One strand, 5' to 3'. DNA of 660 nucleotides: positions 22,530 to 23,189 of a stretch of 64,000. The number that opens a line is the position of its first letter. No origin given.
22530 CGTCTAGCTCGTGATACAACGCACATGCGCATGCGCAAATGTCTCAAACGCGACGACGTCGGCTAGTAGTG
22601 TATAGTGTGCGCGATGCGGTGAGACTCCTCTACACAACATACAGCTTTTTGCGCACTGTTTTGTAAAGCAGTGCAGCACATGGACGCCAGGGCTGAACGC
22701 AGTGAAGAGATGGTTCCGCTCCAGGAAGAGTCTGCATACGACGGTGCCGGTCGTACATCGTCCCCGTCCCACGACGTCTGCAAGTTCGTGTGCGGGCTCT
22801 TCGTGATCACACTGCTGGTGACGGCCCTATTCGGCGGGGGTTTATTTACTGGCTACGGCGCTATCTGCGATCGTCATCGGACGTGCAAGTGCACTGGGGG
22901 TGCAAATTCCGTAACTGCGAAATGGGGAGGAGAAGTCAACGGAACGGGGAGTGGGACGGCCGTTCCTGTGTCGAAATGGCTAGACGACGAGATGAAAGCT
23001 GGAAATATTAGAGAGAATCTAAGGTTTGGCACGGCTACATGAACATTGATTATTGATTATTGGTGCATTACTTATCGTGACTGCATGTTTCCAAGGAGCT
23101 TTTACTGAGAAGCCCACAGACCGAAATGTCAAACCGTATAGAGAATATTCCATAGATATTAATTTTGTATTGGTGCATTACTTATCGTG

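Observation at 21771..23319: The spacer is asymmetric and carries two different first exons for otherwise near-identical head-to-head peptidase genes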

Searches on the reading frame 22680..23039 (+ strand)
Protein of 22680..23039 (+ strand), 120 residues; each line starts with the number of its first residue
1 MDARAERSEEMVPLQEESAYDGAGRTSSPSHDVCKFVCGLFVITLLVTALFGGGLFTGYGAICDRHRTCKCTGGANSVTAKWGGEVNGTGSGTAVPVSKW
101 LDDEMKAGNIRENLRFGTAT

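Call 16: find_homologous_proteins(query=window:22680-23024:+, max_evalue=10)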
Query seq(115 aa) (115 aa): 3 proteins with E <= 10 among 11 candidates.
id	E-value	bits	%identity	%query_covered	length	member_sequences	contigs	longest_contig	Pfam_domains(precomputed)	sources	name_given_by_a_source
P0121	4.3e-72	257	99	100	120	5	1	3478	-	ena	-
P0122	1.2e-38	150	66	100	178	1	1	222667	-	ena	-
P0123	8.7e-33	131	57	100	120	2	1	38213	-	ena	-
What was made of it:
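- On Bidirectional promoter gene pair: No plus-type transcript was found (call 16).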

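Call 17: find_encoding_contigs(protein=P0121, flank=10000, max_places=10)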
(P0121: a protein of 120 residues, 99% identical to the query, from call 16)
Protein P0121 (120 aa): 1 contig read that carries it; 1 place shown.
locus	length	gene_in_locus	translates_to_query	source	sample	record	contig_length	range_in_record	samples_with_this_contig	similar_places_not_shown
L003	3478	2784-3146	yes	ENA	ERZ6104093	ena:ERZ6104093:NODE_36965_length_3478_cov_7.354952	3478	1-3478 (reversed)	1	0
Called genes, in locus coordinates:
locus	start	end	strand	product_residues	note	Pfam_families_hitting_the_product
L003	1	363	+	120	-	?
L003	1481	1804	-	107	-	-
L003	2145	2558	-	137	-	-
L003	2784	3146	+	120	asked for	-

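Call 18: find_encoding_contigs(protein=P0122, flank=10000, max_places=10)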
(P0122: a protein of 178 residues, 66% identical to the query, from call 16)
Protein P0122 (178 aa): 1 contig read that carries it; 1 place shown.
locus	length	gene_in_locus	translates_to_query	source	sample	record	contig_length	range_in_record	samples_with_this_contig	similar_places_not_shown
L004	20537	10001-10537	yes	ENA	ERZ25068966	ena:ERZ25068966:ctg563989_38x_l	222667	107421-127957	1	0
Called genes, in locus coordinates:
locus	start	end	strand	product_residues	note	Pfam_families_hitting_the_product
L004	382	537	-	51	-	-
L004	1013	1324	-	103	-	-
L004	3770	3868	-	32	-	-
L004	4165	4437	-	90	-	PF04253:TFR_dimer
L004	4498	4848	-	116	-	PF04253:TFR_dimer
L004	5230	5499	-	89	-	-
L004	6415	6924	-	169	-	PF04389:Peptidase_M28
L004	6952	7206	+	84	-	-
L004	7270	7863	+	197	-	-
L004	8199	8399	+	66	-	-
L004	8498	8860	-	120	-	-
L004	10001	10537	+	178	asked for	-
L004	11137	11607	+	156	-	-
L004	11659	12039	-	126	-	-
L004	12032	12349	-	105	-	-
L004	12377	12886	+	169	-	PF04389:Peptidase_M28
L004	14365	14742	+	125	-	-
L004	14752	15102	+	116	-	PF04253:TFR_dimer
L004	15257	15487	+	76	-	PF04253:TFR_dimer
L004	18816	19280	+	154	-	-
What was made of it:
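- On M28B peptidases (GCPII/NAALADL/TfR family): Gene fragments on both sides of the L004 spacer hit Peptidase_M28 and TFR_dimer (call 18).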

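Call 19: find_encoding_contigs(protein=P0123, flank=10000, max_places=10)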
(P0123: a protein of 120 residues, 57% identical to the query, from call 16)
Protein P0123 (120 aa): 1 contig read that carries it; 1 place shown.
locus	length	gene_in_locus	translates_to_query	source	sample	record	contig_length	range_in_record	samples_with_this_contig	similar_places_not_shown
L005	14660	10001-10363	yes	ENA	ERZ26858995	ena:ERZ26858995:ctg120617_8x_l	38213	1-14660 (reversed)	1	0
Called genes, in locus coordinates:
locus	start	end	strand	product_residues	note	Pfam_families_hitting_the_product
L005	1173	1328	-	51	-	-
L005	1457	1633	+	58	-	-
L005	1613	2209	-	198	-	-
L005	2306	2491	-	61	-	-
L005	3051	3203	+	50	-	-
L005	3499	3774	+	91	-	-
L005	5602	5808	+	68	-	-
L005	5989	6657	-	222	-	-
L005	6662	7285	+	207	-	-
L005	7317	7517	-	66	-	-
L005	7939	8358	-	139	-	-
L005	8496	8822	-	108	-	-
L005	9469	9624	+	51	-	-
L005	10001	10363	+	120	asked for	-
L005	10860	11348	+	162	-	-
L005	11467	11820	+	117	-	-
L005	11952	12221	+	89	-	-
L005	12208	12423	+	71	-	-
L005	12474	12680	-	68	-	-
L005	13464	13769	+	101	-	-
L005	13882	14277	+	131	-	PF04253:TFR_dimer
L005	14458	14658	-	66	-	?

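Call 35: find_related_loci(query=A2, collection=metagenome_contigs, flank=5000)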
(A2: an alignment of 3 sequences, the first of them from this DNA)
Query A2 (115 aa) in metagenome_contigs; peptide patterns used: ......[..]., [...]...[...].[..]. (x = any residue, [..] = any of these).
307 stretches matched a pattern, but none encodes a relative of the query by tblastn (E <= 1e-3).
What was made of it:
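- Tried and rejected: A back-translated scan of JGI metagenome contigs found nothing (call 35).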

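Call 50: find_encoding_contigs(protein=window:22680-23039:+, flank=10000, max_places=10)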
Protein window:22680-23039:+ (120 aa): 11 contigs read that carry it; 10 places shown.
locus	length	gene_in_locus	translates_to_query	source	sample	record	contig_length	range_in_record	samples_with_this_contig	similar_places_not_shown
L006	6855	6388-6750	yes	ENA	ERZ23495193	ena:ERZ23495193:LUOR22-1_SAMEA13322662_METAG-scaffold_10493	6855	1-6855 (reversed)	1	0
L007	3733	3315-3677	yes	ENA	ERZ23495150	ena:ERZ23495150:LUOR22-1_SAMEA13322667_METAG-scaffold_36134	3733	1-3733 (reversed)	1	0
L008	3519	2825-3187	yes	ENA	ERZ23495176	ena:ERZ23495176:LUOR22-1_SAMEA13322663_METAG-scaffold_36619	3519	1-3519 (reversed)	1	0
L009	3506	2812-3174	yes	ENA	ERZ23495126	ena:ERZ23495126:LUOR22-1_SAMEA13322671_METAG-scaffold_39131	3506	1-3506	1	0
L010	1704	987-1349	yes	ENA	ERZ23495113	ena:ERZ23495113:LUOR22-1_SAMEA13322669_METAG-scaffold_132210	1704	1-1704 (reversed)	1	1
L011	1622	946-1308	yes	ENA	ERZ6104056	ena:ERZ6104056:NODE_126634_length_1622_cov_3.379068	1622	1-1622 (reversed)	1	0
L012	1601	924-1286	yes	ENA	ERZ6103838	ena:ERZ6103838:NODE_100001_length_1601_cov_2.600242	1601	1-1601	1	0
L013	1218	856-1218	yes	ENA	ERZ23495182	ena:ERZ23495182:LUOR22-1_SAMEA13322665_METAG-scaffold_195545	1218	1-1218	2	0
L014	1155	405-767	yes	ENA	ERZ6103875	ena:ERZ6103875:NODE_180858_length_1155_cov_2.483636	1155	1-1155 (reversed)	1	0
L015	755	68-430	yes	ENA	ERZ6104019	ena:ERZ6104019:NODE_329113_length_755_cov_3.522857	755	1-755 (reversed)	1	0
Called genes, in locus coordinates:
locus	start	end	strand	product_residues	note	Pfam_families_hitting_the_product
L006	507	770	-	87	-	-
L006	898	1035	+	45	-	-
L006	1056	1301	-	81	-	-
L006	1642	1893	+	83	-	-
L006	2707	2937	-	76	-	PF04253:TFR_dimer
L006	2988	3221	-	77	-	PF04253:TFR_dimer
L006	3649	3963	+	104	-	-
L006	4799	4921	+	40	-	-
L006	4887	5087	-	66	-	-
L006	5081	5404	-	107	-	-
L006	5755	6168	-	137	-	-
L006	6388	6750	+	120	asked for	-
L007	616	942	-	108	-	-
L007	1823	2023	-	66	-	-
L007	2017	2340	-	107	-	-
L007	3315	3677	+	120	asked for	-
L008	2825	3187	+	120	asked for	-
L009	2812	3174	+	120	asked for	-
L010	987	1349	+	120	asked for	-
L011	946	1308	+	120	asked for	-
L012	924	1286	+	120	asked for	-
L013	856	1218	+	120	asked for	?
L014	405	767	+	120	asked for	-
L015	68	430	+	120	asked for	-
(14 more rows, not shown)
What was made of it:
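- The exact ORF recurs in 11 contigs from different samples (call 50).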

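Call 51: list_cluster_members(proteins=[P0121, P0122, P0123, P0016])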
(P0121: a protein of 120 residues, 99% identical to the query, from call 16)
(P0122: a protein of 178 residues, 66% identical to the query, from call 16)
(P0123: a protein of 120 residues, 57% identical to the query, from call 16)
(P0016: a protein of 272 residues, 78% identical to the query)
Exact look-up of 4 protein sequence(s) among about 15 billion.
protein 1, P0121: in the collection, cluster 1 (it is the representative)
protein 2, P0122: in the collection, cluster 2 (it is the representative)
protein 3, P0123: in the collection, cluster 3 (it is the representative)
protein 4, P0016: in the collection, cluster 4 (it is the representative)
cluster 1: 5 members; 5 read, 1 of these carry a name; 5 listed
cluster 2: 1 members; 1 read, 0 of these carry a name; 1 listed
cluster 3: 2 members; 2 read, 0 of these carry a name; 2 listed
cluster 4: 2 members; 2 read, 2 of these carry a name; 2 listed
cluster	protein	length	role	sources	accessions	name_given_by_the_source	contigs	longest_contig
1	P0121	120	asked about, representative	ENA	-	-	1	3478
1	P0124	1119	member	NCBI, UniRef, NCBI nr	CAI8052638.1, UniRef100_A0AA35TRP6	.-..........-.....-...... acidic dipeptidase 2 [Geodia barretti] | Aminopeptidase NAALADL1 n=1 Tax=Geodia barretti TaxID=519541 RepID=A0AA35TRP6_GEOBA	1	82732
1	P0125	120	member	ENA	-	-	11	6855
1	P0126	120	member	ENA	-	-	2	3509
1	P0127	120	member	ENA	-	-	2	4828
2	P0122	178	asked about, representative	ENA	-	-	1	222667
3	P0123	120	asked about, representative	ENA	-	-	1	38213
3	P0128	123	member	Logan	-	-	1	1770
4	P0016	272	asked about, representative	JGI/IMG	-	hypothetical protein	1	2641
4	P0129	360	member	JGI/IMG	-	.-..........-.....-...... acidic dipeptidase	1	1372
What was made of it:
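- A dedicated protein search returned only genomic ORFs plus the database gene model (calls 16, 51). If the window is the last 64 kb of the 82,732-nt contig (call 51), the palindrome centre lies about 90 nt from the contig midpoint.
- Tried and rejected: A protein search with the plus exon-1 peptide returned only genomic ORFs and the database model (calls 16, 51).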

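Call 63: find_encoding_contigs(protein=P0124, flank=10000, max_places=5)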
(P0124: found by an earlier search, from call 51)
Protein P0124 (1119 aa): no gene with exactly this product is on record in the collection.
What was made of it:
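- Tried and rejected: Looking up the annotated protein P0124 returned 'not on record' (call 63).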
